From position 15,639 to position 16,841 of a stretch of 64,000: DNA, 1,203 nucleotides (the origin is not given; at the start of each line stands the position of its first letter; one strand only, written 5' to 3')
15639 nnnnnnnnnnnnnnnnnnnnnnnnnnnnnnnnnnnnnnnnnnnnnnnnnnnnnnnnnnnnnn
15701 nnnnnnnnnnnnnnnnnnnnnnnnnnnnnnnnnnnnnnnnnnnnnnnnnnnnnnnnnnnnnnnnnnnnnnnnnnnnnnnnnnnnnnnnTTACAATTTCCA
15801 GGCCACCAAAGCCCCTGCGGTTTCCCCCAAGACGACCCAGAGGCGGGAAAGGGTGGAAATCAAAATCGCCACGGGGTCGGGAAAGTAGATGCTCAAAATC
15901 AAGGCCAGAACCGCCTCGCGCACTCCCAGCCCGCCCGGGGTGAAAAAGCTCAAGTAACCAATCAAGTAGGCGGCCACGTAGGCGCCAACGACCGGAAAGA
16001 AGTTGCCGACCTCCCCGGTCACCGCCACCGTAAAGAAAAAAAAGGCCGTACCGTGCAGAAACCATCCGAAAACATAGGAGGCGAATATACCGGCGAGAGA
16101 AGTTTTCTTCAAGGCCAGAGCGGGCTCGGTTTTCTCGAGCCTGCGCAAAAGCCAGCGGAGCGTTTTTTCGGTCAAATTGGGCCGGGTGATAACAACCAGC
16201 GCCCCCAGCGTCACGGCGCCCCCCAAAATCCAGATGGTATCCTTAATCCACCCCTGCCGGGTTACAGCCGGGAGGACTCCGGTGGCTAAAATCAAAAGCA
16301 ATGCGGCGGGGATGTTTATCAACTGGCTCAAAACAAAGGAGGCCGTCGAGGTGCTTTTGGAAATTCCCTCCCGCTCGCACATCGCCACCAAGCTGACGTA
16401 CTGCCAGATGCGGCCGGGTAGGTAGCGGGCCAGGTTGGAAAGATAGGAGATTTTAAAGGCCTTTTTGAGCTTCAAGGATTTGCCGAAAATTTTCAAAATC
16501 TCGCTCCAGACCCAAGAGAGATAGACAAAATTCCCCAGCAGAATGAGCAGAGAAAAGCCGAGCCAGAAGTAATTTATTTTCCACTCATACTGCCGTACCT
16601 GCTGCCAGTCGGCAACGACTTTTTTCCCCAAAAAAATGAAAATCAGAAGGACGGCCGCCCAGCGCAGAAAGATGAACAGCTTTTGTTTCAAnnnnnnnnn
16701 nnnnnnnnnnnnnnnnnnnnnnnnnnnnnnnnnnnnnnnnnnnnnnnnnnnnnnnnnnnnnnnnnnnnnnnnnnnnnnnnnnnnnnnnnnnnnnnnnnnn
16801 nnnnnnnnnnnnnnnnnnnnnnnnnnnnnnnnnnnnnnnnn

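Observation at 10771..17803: Six-gene envelope glycosylation cluster combining a WecA-like PNPT, two polyprenyl-P sugar synthases, a YfhO-like GT-C and an MprF-type flippase-like protein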

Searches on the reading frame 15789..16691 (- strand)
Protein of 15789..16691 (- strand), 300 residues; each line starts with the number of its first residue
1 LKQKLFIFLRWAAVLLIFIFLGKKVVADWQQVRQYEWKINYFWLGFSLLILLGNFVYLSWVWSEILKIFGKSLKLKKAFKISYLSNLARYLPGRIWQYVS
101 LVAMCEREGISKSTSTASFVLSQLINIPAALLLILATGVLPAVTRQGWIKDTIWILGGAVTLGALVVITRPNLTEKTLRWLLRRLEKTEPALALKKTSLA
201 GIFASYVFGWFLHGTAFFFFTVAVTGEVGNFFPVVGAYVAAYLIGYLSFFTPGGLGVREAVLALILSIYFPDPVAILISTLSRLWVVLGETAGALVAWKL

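Call 3: search_protein_families(library=pfam, proteins=[window:15789-16691:-], max_evalue=0.01)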
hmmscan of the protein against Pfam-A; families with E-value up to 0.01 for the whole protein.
window:15789-16691:- (300 aa): 1 family
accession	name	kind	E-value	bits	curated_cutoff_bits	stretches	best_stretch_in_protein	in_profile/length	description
PF03706.18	LPG_synthase_TM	-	2e-25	90.3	33.4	1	13-284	7-292/302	Lysylphosphatidylglycerol synthase TM region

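Call 4: search_protein_families(library=ncbifam, proteins=[window:15789-16691:-], max_evalue=0.01)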
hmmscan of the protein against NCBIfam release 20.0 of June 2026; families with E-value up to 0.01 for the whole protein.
window:15789-16691:- (300 aa): 0 families

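Call 41: search_solved_structures(query=window:15789-16691:-, max_evalue=1)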
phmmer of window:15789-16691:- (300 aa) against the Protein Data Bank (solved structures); distinct sequences matched with E-value up to 1: 0.

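Call 46: find_homologous_proteins(query=window:15789-16691:-, max_evalue=0.00001)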
Query window:15789-16691:- (300 aa): 82 proteins with E <= 0.00001 among 8000 candidates.
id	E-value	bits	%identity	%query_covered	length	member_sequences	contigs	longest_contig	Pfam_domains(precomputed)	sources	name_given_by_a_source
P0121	1.4e-180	617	96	100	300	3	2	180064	PF03706.19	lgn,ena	-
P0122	4.6e-178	609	94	100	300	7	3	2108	PF03706.19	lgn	-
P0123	7.3e-178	608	94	100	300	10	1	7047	PF03706.19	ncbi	-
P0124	8.4e-175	598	92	100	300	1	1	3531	PF03706.19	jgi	-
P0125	1.2e-172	591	91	100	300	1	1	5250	PF03706.19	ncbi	ncbi:MAG: lysylphosphatidylglycerol synthase transmembrane domain-containing protein [Limisphaerales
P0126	1.2e-172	591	91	100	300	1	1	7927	PF03706.19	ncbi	-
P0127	1.5e-170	584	89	100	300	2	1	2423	PF03706.19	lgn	-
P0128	5.9e-169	579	89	100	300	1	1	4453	PF03706.19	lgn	-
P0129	8.8e-161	552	85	100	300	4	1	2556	PF03706.19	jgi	-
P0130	8.7e-160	549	84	100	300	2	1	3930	PF03706.19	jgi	-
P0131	1.1e-158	545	84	100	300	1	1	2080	PF03706.19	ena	-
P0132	1.3e-153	529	92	88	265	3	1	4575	PF03706.19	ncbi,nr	ncbi:MAG: flippase-like domain-containing protein, partial [candidate division Zixibacteria bacteriu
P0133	7.0e-149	513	79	100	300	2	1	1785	PF03706.19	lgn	-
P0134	2.4e-148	512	76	100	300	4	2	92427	PF03706.19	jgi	-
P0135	3.6e-148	511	78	100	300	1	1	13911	PF03706.19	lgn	-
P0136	8.6e-45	171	37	92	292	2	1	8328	PF03706.19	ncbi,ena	-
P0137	8.7e-44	168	38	93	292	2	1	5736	PF03706.19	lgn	-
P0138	1.7e-40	157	33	93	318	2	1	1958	PF03706.19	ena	-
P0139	9.6e-39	152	33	94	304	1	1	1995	PF03706.19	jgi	jgi:uncharacterized membrane protein YbhN (UPF0104 family)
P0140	3.3e-38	150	35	95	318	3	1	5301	PF03706.19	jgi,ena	-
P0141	1.4e-36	145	33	91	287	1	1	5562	PF03706.19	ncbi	-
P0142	2.6e-31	127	32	92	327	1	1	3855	PF03706.19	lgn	-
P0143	3.8e-31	127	44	36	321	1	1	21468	PF03706.19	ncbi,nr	ncbi:MAG: flippase-like domain-containing protein [Gemmatimonadetes bacterium]|nr:flippase-like doma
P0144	4.0e-27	113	31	93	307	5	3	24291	PF03706.19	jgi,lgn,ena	jgi:uncharacterized membrane protein YbhN (UPF0104 family)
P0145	2.2e-25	108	30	96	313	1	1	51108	PF03706.19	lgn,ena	-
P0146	3.5e-25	107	30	89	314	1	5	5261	PF03706.19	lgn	-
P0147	4.4e-25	107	32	93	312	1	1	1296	PF03706.19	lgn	-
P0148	3.2e-24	104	31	96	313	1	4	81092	-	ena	-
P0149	6.4e-23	100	29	98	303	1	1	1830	PF03706.19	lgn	-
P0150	8.5e-23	99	39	29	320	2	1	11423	PF03706.19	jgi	jgi:glycosyltransferase 2 family protein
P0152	6.5e-22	96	27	92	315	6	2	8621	PF03706.19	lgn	-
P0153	1.1e-21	96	29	93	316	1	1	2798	PF03706.19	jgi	jgi:glycosyltransferase 2 family protein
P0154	1.3e-21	95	30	93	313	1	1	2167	PF03706.19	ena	-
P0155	1.4e-21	95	29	92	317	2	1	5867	PF03706.19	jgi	jgi:glycosyltransferase 2 family protein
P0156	1.7e-21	95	28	93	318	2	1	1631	PF03706.19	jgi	jgi:glycosyltransferase 2 family protein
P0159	5.9e-21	93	29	93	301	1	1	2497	PF03706.19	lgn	-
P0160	7.0e-21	93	30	94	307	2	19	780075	PF03706.19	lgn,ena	-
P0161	1.0e-20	92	29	92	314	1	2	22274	PF03706.19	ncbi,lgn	-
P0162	1.1e-20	92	30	97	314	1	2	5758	PF03706.19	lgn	-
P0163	1.1e-20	92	29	89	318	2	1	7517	PF03706.19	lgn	-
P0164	1.2e-20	92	31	75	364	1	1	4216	PF03706.19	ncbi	ncbi:MAG: lysylphosphatidylglycerol synthase transmembrane domain-containing protein [Gemmatimonadot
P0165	1.6e-20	92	29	94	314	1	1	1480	PF03706.19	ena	-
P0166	5.2e-20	90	31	92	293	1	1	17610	PF03706.19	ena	-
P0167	1.0e-19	89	30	96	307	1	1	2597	PF03706.19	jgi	jgi:hypothetical protein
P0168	1.4e-19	89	29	96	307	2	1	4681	PF03706.19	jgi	-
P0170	1.8e-19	88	28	88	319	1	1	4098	PF03706.19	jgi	jgi:glycosyltransferase 2 family protein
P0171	2.9e-19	88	30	88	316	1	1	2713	PF03706.19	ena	-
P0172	3.8e-19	87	31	93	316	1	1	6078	PF03706.19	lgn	-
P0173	1.2e-18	86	30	95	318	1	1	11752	PF03706.19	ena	-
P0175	6.3e-18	83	29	97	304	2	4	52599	PF03706.19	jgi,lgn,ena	jgi:hypothetical protein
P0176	6.5e-18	83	27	94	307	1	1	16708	PF03706.19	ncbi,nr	ncbi:MAG: flippase-like domain-containing protein [Pseudomonadales bacterium]|nr:flippase-like domai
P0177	7.0e-18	83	27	91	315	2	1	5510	PF03706.19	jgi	-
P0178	1.1e-17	82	29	91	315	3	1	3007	PF03706.19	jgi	jgi:glycosyltransferase 2 family protein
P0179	1.9e-17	82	28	93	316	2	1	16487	PF03706.19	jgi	jgi:glycosyltransferase 2 family protein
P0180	2.6e-17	81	31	88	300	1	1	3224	PF03706.19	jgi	jgi:uncharacterized membrane protein YbhN (UPF0104 family)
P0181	6.1e-17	80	30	85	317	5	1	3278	PF03706.19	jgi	jgi:uncharacterized membrane protein YbhN (UPF0104 family)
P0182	1.3e-16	79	31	93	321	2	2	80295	PF03706.19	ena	-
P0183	4.8e-16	77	26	92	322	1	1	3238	PF03706.19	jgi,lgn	jgi:hypothetical protein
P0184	5.9e-16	77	31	77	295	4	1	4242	PF03706.19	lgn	-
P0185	6.5e-16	77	26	90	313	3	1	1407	PF03706.19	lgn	-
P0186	9.5e-16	76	32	79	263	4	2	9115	PF03706.19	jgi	jgi:glycosyltransferase 2 family protein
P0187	2.1e-15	75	33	72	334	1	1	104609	PF03706.19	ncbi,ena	-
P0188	3.2e-15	74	29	81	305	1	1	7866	PF03706.19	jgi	jgi:hypothetical protein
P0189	9.8e-15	73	31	72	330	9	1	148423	PF03706.19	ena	-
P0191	1.7e-12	65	26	97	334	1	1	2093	PF03706.19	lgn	-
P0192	1.3e-11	63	30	83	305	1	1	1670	PF03706.19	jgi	jgi:uncharacterized membrane protein YbhN (UPF0104 family)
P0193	1.8e-10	59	24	92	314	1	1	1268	PF03706.19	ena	-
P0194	2.6e-10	58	24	92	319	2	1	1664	PF03706.19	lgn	-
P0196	2.2e-9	55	29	77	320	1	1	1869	PF03706.19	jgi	jgi:uncharacterized membrane protein YbhN (UPF0104 family)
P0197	3.4e-9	55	26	91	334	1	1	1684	PF03706.19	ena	-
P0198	4.5e-9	54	29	71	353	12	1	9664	PF03706.19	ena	-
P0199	4.8e-9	54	28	75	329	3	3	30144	PF03706.19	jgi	jgi:uncharacterized membrane protein YbhN (UPF0104 family)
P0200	6.2e-8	50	26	77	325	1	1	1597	PF03706.19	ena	-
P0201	2.0e-7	49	29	75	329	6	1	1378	PF03706.19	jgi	jgi:uncharacterized membrane protein YbhN (UPF0104 family)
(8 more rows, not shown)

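Call 50: find_encoding_contigs(protein=P0160, flank=6000, max_places=1)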
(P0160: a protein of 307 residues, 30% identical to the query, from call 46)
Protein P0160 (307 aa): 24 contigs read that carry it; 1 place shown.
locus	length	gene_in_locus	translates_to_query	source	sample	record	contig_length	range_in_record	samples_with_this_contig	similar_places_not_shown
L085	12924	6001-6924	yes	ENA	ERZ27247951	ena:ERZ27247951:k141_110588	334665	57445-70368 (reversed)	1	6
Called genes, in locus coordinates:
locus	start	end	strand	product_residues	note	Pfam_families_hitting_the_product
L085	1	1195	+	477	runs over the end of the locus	-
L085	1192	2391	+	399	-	PF00005:ABC_tran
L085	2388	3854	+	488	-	PF00309:Sigma54_AID, PF04963:Sigma54_CBD, PF04552:Sigma54_DBD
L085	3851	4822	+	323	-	PF00535:Glycos_transf_2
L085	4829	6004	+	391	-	PF13439:Glyco_transf_4, PF13579:Glyco_trans_4_4, PF13477:Glyco_trans_4_2 (weak), PF20706:GT4-conflict, PF00534:Glycos_transf_1, PF13692:Glyco_trans_1_4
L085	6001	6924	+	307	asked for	PF03706:LPG_synthase_TM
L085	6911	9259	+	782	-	PF09586:YfhO (faint)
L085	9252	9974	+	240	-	PF00535:Glycos_transf_2, PF13641:Glyco_tranf_2_3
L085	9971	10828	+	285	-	PF01678:DAP_epimerase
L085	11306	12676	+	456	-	PF00144:Beta-lactamase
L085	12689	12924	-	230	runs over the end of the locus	PF09976:TPR_21, PF13174:TPR_6 (faint), PF13432:TPR_16 (faint)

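Call 51: find_encoding_contigs(protein=P0189, flank=6000, max_places=1)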
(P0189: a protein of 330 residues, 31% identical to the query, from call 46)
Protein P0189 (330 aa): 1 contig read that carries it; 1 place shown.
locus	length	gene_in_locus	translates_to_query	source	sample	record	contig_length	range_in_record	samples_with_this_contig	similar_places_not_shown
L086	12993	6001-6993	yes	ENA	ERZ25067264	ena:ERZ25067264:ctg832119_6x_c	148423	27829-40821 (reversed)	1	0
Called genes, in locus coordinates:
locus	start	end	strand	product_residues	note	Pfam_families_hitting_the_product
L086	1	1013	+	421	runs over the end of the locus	PF12704:MacB_PCD, PF02687:FtsX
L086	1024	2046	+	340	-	PF13557:Phenol_MetA_deg (faint)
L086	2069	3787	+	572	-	PF02366:PMT (weak), PF13231:PMT_2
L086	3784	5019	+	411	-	PF13477:Glyco_trans_4_2, PF13439:Glyco_transf_4, PF13579:Glyco_trans_4_4, PF20706:GT4-conflict (weak), PF00534:Glycos_transf_1, PF13692:Glyco_trans_1_4, PF13524:Glyco_trans_1_2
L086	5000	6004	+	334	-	PF13641:Glyco_tranf_2_3, PF00535:Glycos_transf_2, PF10111:Glyco_tranf_2_2 (weak)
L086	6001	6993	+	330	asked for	PF03706:LPG_synthase_TM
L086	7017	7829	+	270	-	PF03848:TehB (faint), PF13489:Methyltransf_23, PF05175:MTS (weak), PF13847:Methyltransf_31, PF08241:Methyltransf_11, PF08242:Methyltransf_12, PF13649:Methyltransf_25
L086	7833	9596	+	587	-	PF02366:PMT, PF13231:PMT_2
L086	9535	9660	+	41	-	-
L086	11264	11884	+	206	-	PF01656:CbiA, PF07015:VirC1, PF09140:MipZ, PF10609:ParA, PF13614:AAA_31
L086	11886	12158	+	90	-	PF20605:Antitox_RHH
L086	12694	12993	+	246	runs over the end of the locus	PF00589:Phage_integrase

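Call 52: find_encoding_contigs(protein=P0143, flank=6000, max_places=1)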
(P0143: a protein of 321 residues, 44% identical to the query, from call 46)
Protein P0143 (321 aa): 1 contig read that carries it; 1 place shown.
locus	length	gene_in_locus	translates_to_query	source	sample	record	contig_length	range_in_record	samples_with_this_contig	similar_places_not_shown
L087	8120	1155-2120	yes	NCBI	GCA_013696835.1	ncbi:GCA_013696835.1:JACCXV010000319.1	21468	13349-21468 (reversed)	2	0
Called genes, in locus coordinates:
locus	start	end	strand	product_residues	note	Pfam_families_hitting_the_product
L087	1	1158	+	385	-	PF09586:YfhO (weak)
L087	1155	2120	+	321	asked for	PF03706:LPG_synthase_TM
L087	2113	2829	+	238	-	PF00535:Glycos_transf_2, PF13641:Glyco_tranf_2_3 (weak)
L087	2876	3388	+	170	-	-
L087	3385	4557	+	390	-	PF01678:DAP_epimerase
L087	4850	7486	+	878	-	PF00133:tRNA-synt_1, PF09334:tRNA-synt_1g, PF13603:tRNA-synt_1_2, PF00133:tRNA-synt_1, PF08264:Anticodon_1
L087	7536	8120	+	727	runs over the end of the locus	-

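Call 54: predict_structure(alignment_id=A2)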
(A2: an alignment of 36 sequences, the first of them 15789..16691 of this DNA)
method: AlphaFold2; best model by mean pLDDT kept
length: 300 residues; sequences in the alignment: 36
mean_pLDDT: 84.8   pTM: 0.81
mean pLDDT of the five models: 84.8, 84.3, 84.0, 83.7, 80.3
residues with pLDDT >= 90: 108; 70-90: 165; 50-70: 25; < 50: 2
segments of 3 or more residues with pLDDT < 50: none
pLDDT, mean of each block of 10 residues (from residue 1): 85 80 78 89 96 94 90 90 83 78 92 87 89 86 71 80 80 77 72 71 94 97 93 92 75 66 90 90 91 87
secondary structure, 60 per line:
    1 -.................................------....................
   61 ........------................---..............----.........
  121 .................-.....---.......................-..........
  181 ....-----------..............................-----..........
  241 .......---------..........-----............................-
elements in order: H2-34 H41-68 H75-90 H94-107 H112-137 H139-143 H147-169 H171-184 H196-225 H231-247 H257-266 H272-299

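Call 57: fold_search(model_id=the predicted structure, library=pdb)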
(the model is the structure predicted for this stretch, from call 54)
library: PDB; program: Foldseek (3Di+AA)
matches with E <= 10: 325; with E <= 0.001: 0
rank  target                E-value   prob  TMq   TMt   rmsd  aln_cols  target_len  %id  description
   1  9j8s_A                1.9e-03  1.00  0.58  0.25   6.4       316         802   17  MprF from Pseudomonas aeruginosa in nanodisc, C2 symmetry (released 2025-09-03)
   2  9goe_A                4.1e-03  1.00  0.54  0.23   5.7       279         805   16  Cryo-EM structure of the multiple peptide resistance factor (MprF) from Pseudomonas aeruginosa bound to a synthetic na (released 2025-03-12)
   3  7duw_A                5.9e-03  1.00  0.61  0.25   5.1       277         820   16  Cryo-EM structure of the multiple peptide resistance factor (MprF) loaded with two lysyl-phosphatidylglycerol molecule (released 2021-04-21)
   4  9j8q_A                5.9e-03  1.00  0.52  0.22   6.2       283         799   17  MprF from Pseudomonas aeruginosa in GDN micelle, C2 symmetry (released 2025-09-03)
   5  6lvf_A                1.1e-02  1.00  0.56  0.23   6.1       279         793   17  Cryo-EM structure of the multiple peptide resistance factor (MprF) loaded with one lysyl-phosphatidylglycerol molecule (released 2021-02-03)
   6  7f47                  2.0e-02  1.00  0.61  0.24   4.8       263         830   16  Cryo-EM structure of Rhizobium etli MprF (released 2022-06-22)
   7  6oh3                  2.0e-01  0.20  0.20  0.19  21.1       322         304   13  X-ray crystal structure of the mouse CMP-sialic acid transporter in complex with CMP-sialic acid, by lipidic cubic phase (released 2019-04-24)
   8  9ejc_E                6.5e-01  0.12  0.17  0.16  18.2       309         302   15  Cryo-EM Structure of CXCL1-KSHV ORF74-Gi-scFv16 Complex (released 2025-09-03)
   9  6z0c_A                7.1e-01  0.12  0.15  0.18  18.2       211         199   11  Structure of in silico modelled artificial Maquette-3 protein (released 2021-03-17)
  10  8tnx_A                7.1e-01  0.08  0.14  0.09  23.8       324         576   13  Substrate Binding Plasticity Revealed by Cryo-EM Structures of SLC26A2 (released 2024-05-22)
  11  7p1k_A                7.1e-01  0.06  0.12  0.10  22.1       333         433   11  Cryo EM structure of bison NHA2 in nano disc structure (released 2022-01-26)
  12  4mqs_A                8.9e-01  0.13  0.20  0.21  16.3       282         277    9  Structure of active human M2 muscarinic acetylcholine receptor bound to the agonist iperoxo (released 2013-11-27)
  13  4xes_A                9.3e-01  0.11  0.18  0.13  19.5       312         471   15  Structure of active-like neurotensin receptor (released 2015-07-29)
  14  8czj_A                9.8e-01  0.09  0.19  0.19  19.8       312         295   13  A bacteria Zrt/Irt-like protein in the apo state (released 2023-02-22)
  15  6z0c_C                1.1e+00  0.09  0.15  0.18  18.2       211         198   11  Structure of in silico modelled artificial Maquette-3 protein (released 2021-03-17)
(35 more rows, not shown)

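Call 60: find_encoding_contigs(protein=P0148, flank=7000, max_places=1)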
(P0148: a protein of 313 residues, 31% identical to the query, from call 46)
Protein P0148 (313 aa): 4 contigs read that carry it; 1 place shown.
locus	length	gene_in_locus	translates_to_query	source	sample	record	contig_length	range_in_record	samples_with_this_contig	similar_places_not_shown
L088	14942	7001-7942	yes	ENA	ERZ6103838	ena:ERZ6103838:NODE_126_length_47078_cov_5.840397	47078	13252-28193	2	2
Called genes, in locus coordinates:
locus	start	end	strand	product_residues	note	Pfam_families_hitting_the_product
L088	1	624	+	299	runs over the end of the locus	PF01209:Ubie_methyltran, PF13489:Methyltransf_23, PF13847:Methyltransf_31, PF08241:Methyltransf_11, PF08242:Methyltransf_12, PF13649:Methyltransf_25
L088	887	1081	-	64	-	-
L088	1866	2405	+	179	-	PF04542:Sigma70_r2, PF08281:Sigma70_r4_2 (faint)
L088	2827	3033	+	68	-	-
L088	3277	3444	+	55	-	-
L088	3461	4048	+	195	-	-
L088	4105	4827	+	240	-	-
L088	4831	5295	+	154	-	-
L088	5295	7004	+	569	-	PF13231:PMT_2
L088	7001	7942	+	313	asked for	-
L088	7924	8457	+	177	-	-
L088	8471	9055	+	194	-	PF04542:Sigma70_r2, PF08281:Sigma70_r4_2, PF04545:Sigma70_r4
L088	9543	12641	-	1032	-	PF03478:Beta-prop_KIB1-4 (faint), PF04542:Sigma70_r2, PF08281:Sigma70_r4_2, PF04545:Sigma70_r4, PF23366:Beta-prop_HVO_0234 (faint), PF14870:PSII_BNR (faint), PF25852:DUF6242_C (faint), PF15902:Sortilin-Vps10 (faint), +1 more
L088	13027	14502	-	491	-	PF02878:PGM_PMM_I, PF02879:PGM_PMM_II, PF02880:PGM_PMM_III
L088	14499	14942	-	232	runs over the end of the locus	PF00483:NTP_transferase, PF12804:NTP_transf_3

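Call 61: find_encoding_contigs(protein=P0182, flank=7000, max_places=1)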
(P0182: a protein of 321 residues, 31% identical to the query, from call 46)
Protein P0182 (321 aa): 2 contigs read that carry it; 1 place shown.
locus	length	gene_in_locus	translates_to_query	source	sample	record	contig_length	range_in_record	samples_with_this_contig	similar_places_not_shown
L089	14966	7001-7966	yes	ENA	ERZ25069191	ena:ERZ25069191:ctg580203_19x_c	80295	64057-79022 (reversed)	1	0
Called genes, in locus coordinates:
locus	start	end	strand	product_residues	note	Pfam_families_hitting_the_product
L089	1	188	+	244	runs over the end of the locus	PF00005:ABC_tran, PF13304:AAA_21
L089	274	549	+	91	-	-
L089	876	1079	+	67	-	-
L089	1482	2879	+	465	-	PF12679:ABC2_membrane_2, PF12698:ABC2_membrane_3 (weak)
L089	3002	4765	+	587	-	PF13231:PMT_2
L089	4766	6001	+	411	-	PF13477:Glyco_trans_4_2, PF13439:Glyco_transf_4, PF13579:Glyco_trans_4_4, PF00534:Glycos_transf_1, PF13692:Glyco_trans_1_4, PF13524:Glyco_trans_1_2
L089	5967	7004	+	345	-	PF00535:Glycos_transf_2, PF13641:Glyco_tranf_2_3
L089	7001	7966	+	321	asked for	PF03706:LPG_synthase_TM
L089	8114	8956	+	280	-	PF03781:FGE-sulfatase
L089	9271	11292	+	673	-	PF13743:Thioredoxin_5 (faint), PF09699:Paired_CXXCH_1 (faint), PF13435:Cytochrome_C554, PF14522:Cytochrome_C7 (faint), PF14537:Cytochrom_c3_2 (faint), PF01323:DSBA (faint), PF03227:GILT (weak)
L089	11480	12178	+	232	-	PF00483:NTP_transferase, PF12804:NTP_transf_3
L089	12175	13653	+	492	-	PF02878:PGM_PMM_I, PF02879:PGM_PMM_II, PF02880:PGM_PMM_III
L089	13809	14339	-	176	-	-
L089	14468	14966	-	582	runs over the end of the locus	PF00534:Glycos_transf_1, PF13692:Glyco_trans_1_4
